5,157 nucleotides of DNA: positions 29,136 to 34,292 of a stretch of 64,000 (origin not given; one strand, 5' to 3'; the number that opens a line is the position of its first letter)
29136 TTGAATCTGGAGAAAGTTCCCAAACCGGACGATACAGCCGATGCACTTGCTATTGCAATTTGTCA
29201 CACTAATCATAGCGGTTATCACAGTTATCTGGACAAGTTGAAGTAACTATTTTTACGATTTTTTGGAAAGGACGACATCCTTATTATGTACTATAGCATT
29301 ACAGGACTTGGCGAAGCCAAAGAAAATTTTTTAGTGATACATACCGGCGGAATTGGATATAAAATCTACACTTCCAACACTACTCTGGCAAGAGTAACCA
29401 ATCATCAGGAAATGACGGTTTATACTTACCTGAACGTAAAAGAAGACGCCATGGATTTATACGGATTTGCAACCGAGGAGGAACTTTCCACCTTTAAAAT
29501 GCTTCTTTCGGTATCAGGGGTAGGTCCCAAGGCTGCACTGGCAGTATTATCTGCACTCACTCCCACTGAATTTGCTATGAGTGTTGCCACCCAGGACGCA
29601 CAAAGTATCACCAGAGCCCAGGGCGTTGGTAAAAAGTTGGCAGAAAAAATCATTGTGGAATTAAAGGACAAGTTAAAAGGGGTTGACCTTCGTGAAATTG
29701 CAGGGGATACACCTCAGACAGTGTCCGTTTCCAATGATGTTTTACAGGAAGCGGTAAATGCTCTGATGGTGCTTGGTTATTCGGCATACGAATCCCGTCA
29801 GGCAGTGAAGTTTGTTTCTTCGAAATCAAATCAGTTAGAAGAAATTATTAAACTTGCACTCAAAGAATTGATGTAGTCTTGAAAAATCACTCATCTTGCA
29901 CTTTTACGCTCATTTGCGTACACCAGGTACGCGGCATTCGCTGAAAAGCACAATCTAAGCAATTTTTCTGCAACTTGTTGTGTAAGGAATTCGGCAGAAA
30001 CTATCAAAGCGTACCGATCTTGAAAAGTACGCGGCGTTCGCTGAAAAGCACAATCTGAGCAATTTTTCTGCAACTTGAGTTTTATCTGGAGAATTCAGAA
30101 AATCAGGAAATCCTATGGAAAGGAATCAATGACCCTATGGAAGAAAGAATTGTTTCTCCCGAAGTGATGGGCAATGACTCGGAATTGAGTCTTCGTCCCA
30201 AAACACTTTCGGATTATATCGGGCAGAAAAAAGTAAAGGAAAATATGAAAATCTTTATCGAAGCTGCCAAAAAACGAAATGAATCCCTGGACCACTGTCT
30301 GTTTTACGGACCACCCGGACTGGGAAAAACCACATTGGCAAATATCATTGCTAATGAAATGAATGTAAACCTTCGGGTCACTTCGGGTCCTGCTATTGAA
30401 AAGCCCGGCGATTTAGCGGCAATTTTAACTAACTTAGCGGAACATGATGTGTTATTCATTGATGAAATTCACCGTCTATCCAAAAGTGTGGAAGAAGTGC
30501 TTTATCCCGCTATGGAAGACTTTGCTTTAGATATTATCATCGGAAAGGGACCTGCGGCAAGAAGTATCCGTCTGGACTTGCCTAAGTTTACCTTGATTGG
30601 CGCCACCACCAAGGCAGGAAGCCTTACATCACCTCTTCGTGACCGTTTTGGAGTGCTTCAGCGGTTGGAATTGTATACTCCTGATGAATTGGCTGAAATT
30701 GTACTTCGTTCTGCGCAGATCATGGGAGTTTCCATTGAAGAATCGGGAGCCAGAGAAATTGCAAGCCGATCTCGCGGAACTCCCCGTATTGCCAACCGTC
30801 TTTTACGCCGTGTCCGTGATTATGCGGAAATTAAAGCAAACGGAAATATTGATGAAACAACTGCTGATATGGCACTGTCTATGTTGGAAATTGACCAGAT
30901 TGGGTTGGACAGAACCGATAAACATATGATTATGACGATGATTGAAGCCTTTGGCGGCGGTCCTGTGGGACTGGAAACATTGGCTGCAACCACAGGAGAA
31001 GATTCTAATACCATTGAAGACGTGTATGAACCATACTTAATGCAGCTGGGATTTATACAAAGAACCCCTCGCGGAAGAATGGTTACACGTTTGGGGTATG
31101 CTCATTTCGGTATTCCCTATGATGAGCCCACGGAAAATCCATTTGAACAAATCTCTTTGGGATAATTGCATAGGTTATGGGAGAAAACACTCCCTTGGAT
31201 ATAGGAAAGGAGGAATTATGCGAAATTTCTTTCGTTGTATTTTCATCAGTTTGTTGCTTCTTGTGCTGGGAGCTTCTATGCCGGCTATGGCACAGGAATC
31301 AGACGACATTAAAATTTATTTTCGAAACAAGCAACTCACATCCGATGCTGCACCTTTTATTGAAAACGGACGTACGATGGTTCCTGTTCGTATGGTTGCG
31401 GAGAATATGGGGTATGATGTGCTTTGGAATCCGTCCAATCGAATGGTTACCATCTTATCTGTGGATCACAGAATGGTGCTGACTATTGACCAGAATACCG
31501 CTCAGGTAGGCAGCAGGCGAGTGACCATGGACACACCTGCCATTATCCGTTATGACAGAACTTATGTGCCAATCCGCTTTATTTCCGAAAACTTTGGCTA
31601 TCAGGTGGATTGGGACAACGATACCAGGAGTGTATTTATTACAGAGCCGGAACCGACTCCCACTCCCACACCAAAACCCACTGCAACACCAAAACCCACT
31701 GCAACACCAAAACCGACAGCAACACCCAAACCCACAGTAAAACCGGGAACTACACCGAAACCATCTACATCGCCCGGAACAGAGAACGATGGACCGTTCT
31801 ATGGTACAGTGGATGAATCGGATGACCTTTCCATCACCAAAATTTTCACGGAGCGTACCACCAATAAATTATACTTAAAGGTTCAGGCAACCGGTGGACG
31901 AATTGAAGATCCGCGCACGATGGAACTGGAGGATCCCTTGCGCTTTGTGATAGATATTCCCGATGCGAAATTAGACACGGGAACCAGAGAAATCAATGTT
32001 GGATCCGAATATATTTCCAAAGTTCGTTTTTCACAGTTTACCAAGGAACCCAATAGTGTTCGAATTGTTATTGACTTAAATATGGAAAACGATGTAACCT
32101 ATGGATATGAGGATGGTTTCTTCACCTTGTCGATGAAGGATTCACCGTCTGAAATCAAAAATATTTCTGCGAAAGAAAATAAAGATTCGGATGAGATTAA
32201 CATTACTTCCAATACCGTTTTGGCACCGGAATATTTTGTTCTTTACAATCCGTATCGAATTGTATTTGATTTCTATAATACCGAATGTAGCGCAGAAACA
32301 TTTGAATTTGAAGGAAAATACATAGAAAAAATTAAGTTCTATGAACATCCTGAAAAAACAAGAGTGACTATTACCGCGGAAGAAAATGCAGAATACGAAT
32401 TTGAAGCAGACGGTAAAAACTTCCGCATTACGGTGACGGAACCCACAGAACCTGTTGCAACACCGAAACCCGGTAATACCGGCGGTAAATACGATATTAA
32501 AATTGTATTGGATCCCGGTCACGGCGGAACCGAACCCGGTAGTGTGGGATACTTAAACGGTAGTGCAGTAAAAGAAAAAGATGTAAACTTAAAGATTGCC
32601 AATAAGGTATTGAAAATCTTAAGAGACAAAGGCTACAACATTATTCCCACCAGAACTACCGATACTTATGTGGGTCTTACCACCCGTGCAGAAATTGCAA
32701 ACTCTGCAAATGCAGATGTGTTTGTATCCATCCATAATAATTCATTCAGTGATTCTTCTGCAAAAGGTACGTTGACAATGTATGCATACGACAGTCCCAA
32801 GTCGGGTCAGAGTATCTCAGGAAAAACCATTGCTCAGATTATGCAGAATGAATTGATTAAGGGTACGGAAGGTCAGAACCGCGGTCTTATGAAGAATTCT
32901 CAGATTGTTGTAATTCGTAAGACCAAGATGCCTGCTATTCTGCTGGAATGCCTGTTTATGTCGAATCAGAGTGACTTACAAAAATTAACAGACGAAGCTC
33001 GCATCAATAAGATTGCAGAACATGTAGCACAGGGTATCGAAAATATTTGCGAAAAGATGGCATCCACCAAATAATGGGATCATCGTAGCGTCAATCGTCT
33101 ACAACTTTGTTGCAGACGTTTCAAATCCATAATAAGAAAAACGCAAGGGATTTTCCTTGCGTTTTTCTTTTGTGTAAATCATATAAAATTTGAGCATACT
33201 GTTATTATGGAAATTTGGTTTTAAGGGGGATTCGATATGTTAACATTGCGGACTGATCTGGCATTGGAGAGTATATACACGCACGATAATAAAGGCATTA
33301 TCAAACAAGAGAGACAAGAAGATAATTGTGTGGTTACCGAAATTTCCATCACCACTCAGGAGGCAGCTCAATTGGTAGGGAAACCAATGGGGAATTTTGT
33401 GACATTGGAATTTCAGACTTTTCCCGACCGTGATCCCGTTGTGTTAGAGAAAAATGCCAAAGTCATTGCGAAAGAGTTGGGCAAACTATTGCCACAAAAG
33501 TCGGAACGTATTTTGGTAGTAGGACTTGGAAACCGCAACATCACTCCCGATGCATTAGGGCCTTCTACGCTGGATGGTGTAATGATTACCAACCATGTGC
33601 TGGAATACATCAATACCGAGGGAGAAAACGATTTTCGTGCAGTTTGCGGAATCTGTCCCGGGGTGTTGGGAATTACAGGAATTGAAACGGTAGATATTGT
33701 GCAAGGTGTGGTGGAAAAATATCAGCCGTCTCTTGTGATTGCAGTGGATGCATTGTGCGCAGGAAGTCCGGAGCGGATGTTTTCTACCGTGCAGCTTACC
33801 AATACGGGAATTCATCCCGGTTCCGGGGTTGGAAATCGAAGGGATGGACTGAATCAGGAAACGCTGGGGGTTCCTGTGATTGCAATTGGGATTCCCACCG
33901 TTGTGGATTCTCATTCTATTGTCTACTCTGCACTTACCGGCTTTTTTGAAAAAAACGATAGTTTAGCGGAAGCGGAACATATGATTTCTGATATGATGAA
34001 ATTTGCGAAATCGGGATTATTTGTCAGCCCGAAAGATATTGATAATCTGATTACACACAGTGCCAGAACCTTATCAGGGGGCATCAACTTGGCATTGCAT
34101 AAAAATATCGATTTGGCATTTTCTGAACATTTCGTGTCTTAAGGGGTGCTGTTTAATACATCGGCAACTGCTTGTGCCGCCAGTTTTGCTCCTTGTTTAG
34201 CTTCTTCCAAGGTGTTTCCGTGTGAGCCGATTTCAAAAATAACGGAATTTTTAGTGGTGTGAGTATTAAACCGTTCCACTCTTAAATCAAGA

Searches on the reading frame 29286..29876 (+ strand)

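Call 87: search_protein_families(library=pfam, max_evalue=0.00001, proteins=[window:29286-29876:+])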
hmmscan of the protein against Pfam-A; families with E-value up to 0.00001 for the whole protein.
window:29286-29876:+ (196 aa): 4 families
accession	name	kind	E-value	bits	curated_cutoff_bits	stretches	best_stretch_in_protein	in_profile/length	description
PF01330.27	RuvA_N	-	3.5e-17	62.7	23.6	1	1-60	1-61/61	RuvA N terminal domain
PF14520.12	HHH_5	-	1.6e-16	61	27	1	70-128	1-57/57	Helix-hairpin-helix domain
PF07499.19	RuvA_C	-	8.2e-11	42.6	24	1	151-196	1-47/47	RuvA, C-terminal domain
PF00633.29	HHH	-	3.3e-06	27.1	24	0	69-89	9-29/30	Helix-hairpin-helix motif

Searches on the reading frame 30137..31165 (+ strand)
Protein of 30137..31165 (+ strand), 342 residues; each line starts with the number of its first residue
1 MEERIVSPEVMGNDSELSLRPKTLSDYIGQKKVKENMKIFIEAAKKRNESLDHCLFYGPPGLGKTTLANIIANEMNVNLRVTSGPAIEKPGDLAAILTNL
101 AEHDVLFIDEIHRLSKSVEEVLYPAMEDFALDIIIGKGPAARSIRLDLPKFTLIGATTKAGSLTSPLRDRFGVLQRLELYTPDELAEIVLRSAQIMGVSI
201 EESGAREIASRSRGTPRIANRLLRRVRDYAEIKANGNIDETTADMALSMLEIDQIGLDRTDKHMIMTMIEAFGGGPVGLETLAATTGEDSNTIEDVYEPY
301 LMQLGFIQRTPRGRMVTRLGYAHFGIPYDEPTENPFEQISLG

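Call 87: search_protein_families(library=pfam, max_evalue=0.00001, proteins=[window:30137-31165:+])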
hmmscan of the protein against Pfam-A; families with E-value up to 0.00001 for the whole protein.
window:30137-31165:+ (342 aa): 6 families
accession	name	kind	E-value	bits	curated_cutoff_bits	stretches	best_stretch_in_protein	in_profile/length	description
PF05496.18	RuvB_N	-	1.6e-84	281.9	27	1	19-177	1-159/159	Holliday junction DNA helicase RuvB P-loop domain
PF17864.7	AAA_lid_4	-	4.3e-33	113.3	27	1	180-253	1-74/74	RuvB AAA lid domain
PF05491.19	RuvB_C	-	1.4e-24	86.2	24.7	1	255-324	2-71/72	RuvB C-terminal winged helix domain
PF00004.35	AAA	-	5.5e-23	82.3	21.2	1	54-177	1-129/131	ATPase family associated with various cellular activities (AAA)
PF07728.20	AAA_5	-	2e-08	34.8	22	1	54-171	2-139/139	AAA domain (dynein-related subfamily)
PF01078.27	Mg_chelatase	-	1.3e-06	28.4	20.3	0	24-72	2-43/207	Magnesium chelatase, subunit ChlI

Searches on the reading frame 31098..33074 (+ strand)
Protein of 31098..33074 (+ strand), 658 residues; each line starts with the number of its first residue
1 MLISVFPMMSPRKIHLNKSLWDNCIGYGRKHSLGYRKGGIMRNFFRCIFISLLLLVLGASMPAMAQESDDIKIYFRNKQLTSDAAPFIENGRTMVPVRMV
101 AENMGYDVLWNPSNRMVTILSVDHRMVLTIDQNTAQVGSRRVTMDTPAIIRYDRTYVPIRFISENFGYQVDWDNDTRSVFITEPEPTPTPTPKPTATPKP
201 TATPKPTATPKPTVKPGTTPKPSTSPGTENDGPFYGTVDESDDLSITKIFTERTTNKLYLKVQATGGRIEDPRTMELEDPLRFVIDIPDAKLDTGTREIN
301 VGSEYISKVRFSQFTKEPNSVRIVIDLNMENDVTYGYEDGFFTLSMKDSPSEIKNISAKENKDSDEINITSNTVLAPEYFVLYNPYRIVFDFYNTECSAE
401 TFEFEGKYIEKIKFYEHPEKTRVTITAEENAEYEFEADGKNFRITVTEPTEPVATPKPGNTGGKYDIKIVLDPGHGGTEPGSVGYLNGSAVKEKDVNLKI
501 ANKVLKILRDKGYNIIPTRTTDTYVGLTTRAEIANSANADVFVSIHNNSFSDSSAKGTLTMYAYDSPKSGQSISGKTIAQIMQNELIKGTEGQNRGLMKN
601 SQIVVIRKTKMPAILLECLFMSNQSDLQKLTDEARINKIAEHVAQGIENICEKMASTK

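Call 87: search_protein_families(library=pfam, max_evalue=0.00001, proteins=[window:31098-33074:+])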
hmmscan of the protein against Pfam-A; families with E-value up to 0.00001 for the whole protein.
window:31098-33074:+ (658 aa): 3 families
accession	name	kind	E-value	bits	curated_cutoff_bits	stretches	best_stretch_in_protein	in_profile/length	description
PF01520.23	Amidase_3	-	3.1e-51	174.3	27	1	469-649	1-174/174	N-acetylmuramoyl-L-alanine amidase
PF07833.16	Cu_amine_oxidN1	-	1.4e-38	131.5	24.2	1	76-181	3-108/108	Copper amine oxidase N-terminal domain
PF11741.13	AMIN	-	9.3e-22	77.5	20.5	2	265-329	16-80/101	AMIN domain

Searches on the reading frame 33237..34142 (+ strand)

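Call 87: search_protein_families(library=pfam, max_evalue=0.00001, proteins=[window:33237-34142:+])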
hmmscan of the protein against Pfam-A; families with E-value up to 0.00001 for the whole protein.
window:33237-34142:+ (301 aa): 2 families
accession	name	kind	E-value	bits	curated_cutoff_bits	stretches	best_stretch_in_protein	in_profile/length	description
PF03418.19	Peptidase_A25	-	1.6e-77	261.3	27.8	1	15-233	18-239/353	Germination protease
PF06866.16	DUF1256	-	4.1e-06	26.8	27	0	153-200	76-121/164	Protein of unknown function (DUF1256)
